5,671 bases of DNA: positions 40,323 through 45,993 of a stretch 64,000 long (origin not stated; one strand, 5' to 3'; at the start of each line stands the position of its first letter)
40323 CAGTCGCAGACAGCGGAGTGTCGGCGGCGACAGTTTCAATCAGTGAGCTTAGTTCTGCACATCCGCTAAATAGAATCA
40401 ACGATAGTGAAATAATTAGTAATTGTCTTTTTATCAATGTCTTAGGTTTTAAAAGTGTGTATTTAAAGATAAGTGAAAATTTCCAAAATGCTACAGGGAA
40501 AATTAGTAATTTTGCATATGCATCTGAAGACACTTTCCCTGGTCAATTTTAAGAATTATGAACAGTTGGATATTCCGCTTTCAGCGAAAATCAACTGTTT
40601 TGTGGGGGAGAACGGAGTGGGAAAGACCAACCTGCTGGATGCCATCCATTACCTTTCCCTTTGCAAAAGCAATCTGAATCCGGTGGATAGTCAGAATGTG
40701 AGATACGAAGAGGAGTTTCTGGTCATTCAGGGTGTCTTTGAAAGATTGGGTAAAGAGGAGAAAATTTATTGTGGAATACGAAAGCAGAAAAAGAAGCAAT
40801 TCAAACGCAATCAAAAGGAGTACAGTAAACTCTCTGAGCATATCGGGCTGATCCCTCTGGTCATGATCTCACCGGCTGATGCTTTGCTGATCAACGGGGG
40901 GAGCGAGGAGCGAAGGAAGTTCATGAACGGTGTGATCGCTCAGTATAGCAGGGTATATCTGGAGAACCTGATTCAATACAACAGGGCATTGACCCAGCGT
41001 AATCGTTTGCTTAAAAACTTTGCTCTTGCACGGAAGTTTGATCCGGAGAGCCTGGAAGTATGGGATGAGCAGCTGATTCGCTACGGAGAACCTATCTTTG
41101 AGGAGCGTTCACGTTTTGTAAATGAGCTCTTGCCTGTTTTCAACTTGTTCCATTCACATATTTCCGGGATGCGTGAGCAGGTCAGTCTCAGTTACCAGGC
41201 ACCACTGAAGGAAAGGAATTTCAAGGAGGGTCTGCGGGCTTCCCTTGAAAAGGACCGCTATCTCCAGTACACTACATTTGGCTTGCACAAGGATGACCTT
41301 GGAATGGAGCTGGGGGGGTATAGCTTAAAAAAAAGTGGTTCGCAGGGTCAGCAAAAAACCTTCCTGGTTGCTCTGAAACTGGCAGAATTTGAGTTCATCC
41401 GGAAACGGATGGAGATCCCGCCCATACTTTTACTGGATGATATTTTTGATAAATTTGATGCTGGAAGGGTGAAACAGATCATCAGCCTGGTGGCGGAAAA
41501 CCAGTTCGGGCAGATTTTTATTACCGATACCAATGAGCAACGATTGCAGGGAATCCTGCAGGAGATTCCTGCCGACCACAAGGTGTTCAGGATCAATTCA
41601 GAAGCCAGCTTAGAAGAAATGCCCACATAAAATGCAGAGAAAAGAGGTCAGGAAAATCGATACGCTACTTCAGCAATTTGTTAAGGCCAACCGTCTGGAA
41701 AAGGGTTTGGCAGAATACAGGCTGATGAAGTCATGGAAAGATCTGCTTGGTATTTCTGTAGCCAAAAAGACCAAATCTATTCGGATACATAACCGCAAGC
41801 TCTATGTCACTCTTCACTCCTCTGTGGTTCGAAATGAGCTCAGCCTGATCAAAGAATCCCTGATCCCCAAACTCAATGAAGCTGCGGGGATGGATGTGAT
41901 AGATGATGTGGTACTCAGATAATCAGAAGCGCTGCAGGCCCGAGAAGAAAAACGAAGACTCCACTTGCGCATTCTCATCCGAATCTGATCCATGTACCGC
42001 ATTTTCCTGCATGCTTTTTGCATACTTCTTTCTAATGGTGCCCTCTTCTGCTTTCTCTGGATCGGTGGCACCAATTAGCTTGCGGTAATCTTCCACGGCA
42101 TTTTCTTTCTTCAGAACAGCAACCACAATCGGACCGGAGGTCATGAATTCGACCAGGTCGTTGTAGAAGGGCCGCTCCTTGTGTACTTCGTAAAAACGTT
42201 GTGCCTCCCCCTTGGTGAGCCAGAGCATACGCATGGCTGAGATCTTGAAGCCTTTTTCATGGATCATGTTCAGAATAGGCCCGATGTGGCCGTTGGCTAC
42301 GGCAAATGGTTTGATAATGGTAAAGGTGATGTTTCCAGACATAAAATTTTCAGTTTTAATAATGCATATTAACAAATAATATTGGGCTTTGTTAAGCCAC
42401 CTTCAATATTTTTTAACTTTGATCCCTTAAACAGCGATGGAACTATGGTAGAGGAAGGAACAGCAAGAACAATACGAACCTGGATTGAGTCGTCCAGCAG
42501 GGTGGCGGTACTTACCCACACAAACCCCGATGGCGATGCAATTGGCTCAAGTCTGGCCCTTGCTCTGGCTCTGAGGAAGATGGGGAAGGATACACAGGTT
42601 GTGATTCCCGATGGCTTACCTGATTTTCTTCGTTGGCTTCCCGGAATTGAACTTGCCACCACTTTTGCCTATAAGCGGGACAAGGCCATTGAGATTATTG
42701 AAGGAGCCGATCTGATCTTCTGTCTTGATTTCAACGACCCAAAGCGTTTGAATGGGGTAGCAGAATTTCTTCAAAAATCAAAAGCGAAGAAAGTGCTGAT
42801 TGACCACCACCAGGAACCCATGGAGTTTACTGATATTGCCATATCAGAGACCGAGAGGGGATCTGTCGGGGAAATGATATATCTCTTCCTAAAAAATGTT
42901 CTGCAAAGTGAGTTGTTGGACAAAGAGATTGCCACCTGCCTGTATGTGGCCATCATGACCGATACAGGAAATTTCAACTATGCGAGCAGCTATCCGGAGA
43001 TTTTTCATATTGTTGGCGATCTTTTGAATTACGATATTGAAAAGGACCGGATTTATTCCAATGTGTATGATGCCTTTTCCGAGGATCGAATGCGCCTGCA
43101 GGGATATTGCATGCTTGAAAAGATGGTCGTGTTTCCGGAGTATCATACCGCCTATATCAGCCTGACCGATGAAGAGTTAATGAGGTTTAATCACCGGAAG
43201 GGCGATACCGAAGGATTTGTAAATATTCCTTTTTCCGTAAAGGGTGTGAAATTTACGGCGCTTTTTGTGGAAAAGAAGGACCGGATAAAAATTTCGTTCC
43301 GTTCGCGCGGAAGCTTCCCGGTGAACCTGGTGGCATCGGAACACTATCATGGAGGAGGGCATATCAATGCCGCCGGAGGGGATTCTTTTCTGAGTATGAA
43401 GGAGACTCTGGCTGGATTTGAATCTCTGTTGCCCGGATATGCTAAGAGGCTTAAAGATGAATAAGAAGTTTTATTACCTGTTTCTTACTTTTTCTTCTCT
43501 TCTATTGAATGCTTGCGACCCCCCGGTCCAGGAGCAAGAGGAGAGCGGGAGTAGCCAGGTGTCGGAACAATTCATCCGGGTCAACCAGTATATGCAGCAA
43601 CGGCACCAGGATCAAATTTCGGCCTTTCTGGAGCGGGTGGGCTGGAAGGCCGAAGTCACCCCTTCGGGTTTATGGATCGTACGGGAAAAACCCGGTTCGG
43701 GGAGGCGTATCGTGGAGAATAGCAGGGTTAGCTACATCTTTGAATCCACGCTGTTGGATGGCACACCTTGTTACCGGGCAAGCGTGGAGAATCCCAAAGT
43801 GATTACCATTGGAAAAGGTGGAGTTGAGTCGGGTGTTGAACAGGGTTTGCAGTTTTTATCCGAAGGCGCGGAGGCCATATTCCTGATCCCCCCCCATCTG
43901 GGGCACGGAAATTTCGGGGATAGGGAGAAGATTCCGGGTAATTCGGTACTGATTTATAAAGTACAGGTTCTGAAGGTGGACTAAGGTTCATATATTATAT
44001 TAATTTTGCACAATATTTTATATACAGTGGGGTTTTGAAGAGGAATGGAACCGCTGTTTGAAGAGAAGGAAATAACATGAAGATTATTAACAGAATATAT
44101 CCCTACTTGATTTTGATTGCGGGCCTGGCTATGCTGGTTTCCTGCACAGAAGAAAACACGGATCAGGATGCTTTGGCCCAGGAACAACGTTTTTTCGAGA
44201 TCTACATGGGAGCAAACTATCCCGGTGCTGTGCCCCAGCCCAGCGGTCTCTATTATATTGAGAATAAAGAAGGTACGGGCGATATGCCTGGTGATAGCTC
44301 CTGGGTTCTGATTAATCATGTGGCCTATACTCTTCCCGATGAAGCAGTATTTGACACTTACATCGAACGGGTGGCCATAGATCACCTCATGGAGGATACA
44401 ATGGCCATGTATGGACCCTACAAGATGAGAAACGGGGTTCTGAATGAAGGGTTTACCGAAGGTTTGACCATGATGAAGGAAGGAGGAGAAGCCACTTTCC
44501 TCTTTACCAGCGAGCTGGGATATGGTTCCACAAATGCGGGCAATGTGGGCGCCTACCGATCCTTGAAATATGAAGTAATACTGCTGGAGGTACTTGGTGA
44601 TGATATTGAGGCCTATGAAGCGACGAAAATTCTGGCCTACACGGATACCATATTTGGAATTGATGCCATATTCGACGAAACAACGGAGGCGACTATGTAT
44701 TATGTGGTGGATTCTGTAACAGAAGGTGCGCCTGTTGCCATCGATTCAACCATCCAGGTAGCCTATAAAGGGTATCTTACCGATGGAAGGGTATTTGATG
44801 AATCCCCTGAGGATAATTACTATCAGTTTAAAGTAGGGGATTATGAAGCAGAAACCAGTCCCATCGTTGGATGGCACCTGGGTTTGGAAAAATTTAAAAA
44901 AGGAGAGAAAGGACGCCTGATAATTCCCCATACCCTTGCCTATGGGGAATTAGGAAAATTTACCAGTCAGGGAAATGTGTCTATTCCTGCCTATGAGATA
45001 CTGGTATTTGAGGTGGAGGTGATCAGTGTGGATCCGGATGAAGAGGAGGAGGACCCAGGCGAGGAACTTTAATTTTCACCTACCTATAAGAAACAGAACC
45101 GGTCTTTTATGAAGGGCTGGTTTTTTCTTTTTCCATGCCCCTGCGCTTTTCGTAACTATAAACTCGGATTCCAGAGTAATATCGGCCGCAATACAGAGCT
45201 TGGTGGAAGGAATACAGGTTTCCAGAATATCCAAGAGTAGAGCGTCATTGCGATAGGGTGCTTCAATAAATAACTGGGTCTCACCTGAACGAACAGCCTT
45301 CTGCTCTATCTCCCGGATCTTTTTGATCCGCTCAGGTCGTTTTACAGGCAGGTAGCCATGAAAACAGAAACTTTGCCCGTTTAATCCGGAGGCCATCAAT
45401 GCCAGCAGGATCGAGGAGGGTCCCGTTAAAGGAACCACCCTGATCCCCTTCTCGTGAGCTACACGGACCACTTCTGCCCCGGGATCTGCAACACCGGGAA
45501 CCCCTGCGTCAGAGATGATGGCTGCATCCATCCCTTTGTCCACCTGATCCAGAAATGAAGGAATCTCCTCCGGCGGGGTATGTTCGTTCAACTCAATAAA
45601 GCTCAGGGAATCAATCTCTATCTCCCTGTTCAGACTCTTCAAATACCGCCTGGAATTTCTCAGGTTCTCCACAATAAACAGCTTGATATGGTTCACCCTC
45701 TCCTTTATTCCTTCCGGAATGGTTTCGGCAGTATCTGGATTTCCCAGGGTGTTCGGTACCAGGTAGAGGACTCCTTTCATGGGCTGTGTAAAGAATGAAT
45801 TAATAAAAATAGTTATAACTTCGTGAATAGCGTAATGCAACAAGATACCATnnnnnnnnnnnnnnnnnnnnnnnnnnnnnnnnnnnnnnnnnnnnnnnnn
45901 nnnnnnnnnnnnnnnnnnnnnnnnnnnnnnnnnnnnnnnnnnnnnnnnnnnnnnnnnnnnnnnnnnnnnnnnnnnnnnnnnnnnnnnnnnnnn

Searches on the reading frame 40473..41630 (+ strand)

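Call 44: search_protein_families(library=pfam, proteins=[window:40473-41630:+], max_evalue=0.000001)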
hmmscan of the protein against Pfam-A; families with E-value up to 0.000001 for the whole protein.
window:40473-41630:+ (385 aa): 4 families
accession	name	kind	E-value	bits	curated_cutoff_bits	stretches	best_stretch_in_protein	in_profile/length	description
PF02463.25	SMC_N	-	1.7e-18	67.3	40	1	18-359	2-203/220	RecF/RecN/SMC N terminal domain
PF13175.12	AAA_15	-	4.5e-12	46.7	32.1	1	16-102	1-83/374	AAA ATPase domain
PF13476.12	AAA_23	-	3.9e-10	41.2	27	1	21-124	2-104/201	AAA domain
PF13304.12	AAA_21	-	8.6e-08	33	27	0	40-62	1-23/304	AAA domain, putative AbiEii toxin, Type IV TA system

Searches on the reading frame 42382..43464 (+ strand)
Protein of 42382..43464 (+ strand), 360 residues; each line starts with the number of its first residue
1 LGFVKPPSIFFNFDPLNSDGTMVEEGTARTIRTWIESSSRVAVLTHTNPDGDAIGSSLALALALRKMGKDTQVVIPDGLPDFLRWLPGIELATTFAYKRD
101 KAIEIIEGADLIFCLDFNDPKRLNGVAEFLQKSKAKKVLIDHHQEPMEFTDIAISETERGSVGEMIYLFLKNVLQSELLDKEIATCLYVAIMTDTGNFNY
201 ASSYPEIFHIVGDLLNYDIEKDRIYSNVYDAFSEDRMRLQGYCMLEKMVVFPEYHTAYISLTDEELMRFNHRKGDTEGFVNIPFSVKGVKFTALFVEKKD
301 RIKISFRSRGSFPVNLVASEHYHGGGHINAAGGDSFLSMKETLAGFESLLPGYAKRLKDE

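Call 44: search_protein_families(library=pfam, proteins=[window:42382-43464:+], max_evalue=0.000001)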
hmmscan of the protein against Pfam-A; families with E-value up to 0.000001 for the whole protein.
window:42382-43464:+ (360 aa): 2 families
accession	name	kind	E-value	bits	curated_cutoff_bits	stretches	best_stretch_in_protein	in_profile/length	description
PF01368.27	DHH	-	1.7e-22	80.5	28.1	1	40-191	1-125/125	DHH family, N-terminal domain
PF02272.25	DHHA1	-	4.3e-07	30.8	25.9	0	270-333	12-81/102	DHHA1 domain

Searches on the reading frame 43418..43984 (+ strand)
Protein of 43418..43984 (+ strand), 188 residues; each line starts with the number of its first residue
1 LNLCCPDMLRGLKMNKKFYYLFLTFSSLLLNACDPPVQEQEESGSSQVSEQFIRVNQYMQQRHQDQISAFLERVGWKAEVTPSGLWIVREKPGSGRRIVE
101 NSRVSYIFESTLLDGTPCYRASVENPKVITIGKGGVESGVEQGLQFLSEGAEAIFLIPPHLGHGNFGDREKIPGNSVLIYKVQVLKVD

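Call 44: search_protein_families(library=pfam, proteins=[window:43418-43984:+], max_evalue=0.000001)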
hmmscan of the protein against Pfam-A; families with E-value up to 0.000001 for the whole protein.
window:43418-43984:+ (188 aa): 1 family
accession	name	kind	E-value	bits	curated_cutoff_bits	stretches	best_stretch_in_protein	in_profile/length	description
PF00254.34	FKBP_C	-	2.1e-13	50.9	21.1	1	97-185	4-94/94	FKBP-type peptidyl-prolyl cis-trans isomerase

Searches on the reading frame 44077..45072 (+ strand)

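Call 44: search_protein_families(library=pfam, proteins=[window:44077-45072:+], max_evalue=0.000001)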
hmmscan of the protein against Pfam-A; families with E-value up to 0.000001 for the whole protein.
window:44077-45072:+ (331 aa): 1 family
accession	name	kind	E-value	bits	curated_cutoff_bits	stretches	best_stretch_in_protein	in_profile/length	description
PF00254.34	FKBP_C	-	2.1e-25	89.3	21.1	1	222-316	7-94/94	FKBP-type peptidyl-prolyl cis-trans isomerase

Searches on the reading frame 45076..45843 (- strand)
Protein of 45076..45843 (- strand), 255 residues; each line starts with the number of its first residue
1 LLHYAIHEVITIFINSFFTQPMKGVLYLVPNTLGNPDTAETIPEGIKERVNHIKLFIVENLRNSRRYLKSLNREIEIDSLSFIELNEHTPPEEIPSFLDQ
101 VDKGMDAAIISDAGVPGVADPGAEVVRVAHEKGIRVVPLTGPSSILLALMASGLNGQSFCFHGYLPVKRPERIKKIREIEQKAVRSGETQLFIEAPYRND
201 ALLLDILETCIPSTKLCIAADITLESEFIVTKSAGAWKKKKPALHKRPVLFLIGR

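Call 44: search_protein_families(library=pfam, proteins=[window:45076-45843:-], max_evalue=0.000001)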
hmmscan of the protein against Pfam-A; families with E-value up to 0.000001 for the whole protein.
window:45076-45843:- (255 aa): 1 family
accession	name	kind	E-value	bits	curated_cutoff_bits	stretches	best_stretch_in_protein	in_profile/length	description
PF00590.25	TP_methylase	-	8.4e-08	32.8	27.8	1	98-232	72-206/212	Tetrapyrrole (Corrin/Porphyrin) Methylases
